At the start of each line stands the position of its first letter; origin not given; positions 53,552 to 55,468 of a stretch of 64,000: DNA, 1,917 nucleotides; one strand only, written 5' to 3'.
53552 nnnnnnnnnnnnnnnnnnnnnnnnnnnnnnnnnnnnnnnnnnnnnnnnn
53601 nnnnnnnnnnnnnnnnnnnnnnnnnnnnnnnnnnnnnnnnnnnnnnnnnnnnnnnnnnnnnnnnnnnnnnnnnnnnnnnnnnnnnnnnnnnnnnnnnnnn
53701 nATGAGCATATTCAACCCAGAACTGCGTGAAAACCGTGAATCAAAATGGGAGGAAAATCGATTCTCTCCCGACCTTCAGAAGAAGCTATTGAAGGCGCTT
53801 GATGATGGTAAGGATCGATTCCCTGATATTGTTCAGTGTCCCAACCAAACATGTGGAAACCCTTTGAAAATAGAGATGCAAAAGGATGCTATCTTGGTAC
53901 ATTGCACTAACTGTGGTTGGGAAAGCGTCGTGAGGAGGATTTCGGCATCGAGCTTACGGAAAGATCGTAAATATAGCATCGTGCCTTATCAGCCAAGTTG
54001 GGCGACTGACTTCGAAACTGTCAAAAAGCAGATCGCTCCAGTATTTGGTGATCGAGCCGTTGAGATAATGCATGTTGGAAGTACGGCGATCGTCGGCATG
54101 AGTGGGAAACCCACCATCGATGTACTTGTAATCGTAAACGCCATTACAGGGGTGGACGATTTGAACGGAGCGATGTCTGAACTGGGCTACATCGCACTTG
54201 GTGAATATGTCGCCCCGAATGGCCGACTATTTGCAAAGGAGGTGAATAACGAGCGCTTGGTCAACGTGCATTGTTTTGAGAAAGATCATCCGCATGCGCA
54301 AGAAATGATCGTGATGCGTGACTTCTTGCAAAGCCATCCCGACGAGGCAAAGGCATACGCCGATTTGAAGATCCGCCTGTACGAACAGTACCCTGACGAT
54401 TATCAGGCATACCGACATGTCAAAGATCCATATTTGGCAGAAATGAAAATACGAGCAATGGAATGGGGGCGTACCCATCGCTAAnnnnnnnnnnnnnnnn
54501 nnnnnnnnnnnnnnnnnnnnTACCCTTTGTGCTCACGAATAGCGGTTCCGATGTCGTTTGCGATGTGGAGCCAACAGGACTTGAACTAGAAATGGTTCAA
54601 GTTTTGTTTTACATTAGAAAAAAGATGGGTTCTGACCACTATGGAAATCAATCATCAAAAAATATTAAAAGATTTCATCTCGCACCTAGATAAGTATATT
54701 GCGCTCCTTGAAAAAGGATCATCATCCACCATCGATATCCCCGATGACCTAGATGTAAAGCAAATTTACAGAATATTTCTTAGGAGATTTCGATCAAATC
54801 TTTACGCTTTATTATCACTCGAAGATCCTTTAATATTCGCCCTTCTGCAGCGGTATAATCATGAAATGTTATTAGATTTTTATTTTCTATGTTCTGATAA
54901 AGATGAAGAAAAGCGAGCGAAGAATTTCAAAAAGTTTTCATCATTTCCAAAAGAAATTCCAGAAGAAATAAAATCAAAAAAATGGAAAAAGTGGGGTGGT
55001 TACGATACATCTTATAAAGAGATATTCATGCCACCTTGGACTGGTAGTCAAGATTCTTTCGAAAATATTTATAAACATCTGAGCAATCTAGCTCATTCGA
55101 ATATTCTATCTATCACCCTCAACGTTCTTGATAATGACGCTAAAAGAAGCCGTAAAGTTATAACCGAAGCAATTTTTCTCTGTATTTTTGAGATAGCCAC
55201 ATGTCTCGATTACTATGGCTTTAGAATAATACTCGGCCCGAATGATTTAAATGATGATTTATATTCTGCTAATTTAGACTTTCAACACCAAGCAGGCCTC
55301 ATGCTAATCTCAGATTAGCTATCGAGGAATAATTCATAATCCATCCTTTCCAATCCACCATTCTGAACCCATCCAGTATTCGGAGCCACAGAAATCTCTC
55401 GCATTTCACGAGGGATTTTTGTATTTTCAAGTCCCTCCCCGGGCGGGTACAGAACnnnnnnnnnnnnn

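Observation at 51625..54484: Translationally coupled HTH / ANT-like nucleotidyltransferase / Nudix / Nudix / Zn-ribbon-GrpB operon on a repeat-bounded 4.7-kb islet inside the phage-derived element: candidate undescribed nucleotide-processing (defence or counter-defence) module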

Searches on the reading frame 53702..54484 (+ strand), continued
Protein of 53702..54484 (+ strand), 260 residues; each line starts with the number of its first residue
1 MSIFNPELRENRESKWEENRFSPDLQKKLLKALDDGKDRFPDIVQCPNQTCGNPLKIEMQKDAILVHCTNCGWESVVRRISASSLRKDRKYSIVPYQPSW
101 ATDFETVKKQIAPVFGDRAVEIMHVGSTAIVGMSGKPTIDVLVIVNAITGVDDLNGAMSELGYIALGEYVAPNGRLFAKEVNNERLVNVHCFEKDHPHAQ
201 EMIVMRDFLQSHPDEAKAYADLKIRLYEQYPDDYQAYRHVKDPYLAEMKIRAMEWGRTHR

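Call 73: predict_structure(alignment_id=A4)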
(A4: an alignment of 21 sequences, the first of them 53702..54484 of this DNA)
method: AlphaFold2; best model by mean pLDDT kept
length: 260 residues; sequences in the alignment: 21
mean_pLDDT: 90.6   pTM: 0.70
mean pLDDT of the five models: 90.6, 89.4, 89.2, 87.5, 87.0
residues with pLDDT >= 90: 183; 70-90: 55; 50-70: 15; < 50: 7
segments of 3 or more residues with pLDDT < 50: 81-85
pLDDT, mean of each block of 10 residues (from residue 1): 61 74 87 87 87 91 92 88 54 96 99 98 98 97 97 97 94 96 93 98 98 98 96 91 97 93
secondary structure, 60 per line:
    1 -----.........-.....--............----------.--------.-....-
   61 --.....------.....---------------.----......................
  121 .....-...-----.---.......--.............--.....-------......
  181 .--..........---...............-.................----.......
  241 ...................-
elements in order: H6-14 H16-19 H23-34 E56-59 E63-67 E74-78 H99-118 E119-125 E139-145 H148-160 E163-167 E175-181 E184-193 H197-211 H213-229 H234-259

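Call 77: fold_search(model_id=the predicted structure, library=pdb)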
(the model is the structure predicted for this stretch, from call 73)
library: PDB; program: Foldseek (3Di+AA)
matches with E <= 10: 636; with E <= 0.001: 2
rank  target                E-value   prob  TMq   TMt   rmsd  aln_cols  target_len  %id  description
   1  2nrk                  1.9e-14  1.00  0.59  0.92   1.5       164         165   27  Crystal structure of conserved protein GrpB from Enterococcus faecalis (released 2006-12-05)
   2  6n39                  1.8e-11  1.00  0.57  0.37   4.1       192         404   23  Crystal structure of an dephospho-CoA kinase CoaE from Mycobacterium paratuberculosis (released 2018-11-21)
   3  2nom_A                1.2e-02  1.00  0.37  0.31   4.0       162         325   10  Terminal uridylyl transferase 4 from Trypanosoma brucei with bound dUTP (released 2007-02-20)
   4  8an5_A                1.2e-02  0.96  0.28  0.36   8.6       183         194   14  MenAT1 toxin-antitoxin complex (rv0078a-rv0078b) from Mycobacterium tuberculosis H37Rv (released 2023-08-02)
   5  2q0c_B                1.5e-02  0.99  0.35  0.30   4.7       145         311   10  Terminal uridylyl transferase 4 from Trypanosoma brucei with bound CTP (released 2007-08-28)
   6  6u7b_A                1.7e-02  0.96  0.32  0.28   9.0       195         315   14  Structure of E. coli MS115-1 CdnC:HORMA-deltaN complex (released 2019-12-25)
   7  6lbj_B                1.9e-02  0.98  0.35  0.29   7.4       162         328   14  Structure of mouse GLD-2 (Terminal nucleotidyltransferase 2, TENT2) (released 2020-07-22)
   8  8opp_A                2.1e-02  1.00  0.38  0.16   4.2       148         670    9  Structure of human terminal uridylyltransferase 7 (hTUT7/ZCCHC6) bound with pre-let7g miRNA and UTPalphaS (released 2024-07-24)
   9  5w0m_A                2.1e-02  0.98  0.33  0.25   4.9       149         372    9  Structure of human TUT7 catalytic module (CM) in complex with U5 RNA (released 2017-06-28)
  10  4nkt_B                2.2e-02  0.99  0.35  0.30   4.0       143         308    7  Structure of Cid1 in complex with the UTP analog UMPNPP (released 2013-12-18)
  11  4ud5_B                2.3e-02  0.99  0.35  0.28   4.5       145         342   10  Structural Plasticity of Cid1 Provides a Basis for its RNA Terminal Uridylyl Transferase Activity (released 2015-03-18)
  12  4ep7_A                2.5e-02  0.99  0.37  0.31   4.2       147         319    9  Functional implications from the Cid1 poly(U) polymerase crystal structure (released 2012-06-06)
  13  6l8k                  2.5e-02  0.98  0.36  0.31   5.4       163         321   12  Structure of URT1 in complex with UTP (released 2020-01-29)
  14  4nkt_A                2.6e-02  0.99  0.36  0.30   4.7       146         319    9  Structure of Cid1 in complex with the UTP analog UMPNPP (released 2013-12-18)
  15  4ud5_A                2.6e-02  0.99  0.36  0.29   4.8       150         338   11  Structural Plasticity of Cid1 Provides a Basis for its RNA Terminal Uridylyl Transferase Activity (released 2015-03-18)
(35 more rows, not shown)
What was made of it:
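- On GrpB / UPF0157: TM 0.92 by structure (call 77).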

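Call 89: find_encoding_contigs(protein=P0021, flank=3000, max_places=2)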
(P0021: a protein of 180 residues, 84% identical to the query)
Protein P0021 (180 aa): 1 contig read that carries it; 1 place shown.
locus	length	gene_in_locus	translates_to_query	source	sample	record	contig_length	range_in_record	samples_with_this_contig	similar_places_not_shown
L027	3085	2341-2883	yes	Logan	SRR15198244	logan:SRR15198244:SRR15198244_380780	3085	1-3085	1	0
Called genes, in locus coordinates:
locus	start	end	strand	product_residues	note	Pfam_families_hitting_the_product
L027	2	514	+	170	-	?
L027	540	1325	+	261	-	-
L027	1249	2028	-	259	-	-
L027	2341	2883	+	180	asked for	PF04229:GrpB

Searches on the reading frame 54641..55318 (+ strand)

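Call 3: search_protein_families(library=pfam, proteins=[window:54641-55318:+], max_evalue=0.01)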
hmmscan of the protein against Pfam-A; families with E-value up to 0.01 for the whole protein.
window:54641-55318:+ (225 aa): 1 family
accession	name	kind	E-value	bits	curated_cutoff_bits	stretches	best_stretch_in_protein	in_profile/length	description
PF18928.5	DUF5677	-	0.00042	20.9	27.1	0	110-166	105-163/166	Family of unknown function (DUF5677)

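Call 6: search_protein_families(library=padloc, proteins=[window:54641-55318:+], max_evalue=0.01)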
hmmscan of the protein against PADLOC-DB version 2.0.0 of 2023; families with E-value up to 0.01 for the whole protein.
window:54641-55318:+ (225 aa): 0 families

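Call 7: search_protein_families(library=ncbifam, proteins=[window:54641-55318:+], max_evalue=0.01)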
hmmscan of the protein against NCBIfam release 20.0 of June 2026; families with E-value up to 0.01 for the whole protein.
window:54641-55318:+ (225 aa): 0 families

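Call 41: search_protein_families(library=phrogs, proteins=[window:54641-55318:+], max_evalue=0.001)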
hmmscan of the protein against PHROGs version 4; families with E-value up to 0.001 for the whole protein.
window:54641-55318:+ (225 aa): 0 families
